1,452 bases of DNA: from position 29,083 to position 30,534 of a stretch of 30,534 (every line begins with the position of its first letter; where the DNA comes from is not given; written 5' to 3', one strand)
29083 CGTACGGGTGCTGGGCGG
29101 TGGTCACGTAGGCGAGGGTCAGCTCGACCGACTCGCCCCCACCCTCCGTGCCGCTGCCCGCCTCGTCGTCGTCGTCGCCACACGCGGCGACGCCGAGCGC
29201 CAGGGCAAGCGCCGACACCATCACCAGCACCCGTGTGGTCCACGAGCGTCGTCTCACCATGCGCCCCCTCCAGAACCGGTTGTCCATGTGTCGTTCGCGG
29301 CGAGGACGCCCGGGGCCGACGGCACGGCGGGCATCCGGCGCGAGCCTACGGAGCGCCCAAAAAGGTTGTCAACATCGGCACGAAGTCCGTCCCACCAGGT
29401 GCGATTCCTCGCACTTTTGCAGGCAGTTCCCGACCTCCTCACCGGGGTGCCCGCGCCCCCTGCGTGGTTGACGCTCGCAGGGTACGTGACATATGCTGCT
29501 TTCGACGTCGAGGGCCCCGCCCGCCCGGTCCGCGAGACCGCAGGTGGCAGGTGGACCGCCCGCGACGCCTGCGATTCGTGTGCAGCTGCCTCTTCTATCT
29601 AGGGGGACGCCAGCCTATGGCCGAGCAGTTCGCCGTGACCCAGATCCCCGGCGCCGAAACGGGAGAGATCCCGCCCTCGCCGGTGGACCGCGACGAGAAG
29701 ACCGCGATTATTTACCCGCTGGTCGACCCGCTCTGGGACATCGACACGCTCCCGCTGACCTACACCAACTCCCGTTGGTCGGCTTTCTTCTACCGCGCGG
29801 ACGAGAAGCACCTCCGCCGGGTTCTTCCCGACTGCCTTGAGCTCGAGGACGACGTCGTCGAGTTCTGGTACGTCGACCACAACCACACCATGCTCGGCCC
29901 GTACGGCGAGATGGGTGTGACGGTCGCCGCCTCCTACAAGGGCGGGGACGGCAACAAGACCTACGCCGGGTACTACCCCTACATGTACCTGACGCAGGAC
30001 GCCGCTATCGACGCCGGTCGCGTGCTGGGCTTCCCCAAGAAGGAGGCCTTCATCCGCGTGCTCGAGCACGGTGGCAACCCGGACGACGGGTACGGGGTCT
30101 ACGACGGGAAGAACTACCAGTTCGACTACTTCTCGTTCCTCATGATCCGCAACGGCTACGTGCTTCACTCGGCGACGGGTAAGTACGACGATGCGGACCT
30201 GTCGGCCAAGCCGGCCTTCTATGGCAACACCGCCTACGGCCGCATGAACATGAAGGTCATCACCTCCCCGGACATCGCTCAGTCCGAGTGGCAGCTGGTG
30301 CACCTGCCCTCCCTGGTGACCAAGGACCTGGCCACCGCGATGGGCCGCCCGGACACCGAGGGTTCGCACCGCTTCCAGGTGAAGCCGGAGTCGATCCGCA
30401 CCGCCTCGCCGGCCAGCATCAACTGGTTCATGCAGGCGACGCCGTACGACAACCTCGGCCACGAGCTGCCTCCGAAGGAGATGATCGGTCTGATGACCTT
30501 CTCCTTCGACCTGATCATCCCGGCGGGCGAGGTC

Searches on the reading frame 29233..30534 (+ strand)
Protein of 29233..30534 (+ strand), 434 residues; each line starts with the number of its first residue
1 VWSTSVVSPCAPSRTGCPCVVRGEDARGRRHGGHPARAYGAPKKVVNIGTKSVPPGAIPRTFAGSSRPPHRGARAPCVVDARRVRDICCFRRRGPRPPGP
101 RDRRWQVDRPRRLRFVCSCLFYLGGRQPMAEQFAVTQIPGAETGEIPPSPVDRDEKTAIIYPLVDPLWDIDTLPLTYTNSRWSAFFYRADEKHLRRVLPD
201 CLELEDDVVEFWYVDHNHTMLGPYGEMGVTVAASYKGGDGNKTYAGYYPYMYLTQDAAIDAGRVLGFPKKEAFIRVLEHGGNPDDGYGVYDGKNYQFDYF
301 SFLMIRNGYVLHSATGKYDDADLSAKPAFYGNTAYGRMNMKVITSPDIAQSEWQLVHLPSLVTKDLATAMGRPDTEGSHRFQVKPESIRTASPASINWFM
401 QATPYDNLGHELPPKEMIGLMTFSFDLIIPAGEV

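Call 70: search_protein_families(library=pfam, proteins=[window:29233-30534:+], max_evalue=0.001)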
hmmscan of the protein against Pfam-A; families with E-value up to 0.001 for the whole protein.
window:29233-30534:+ (434 aa): 1 family
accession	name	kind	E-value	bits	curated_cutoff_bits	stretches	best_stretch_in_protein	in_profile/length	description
PF06314.16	ADC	-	2.5e-25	89.8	29.8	1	162-433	3-232/238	Acetoacetate decarboxylase (ADC)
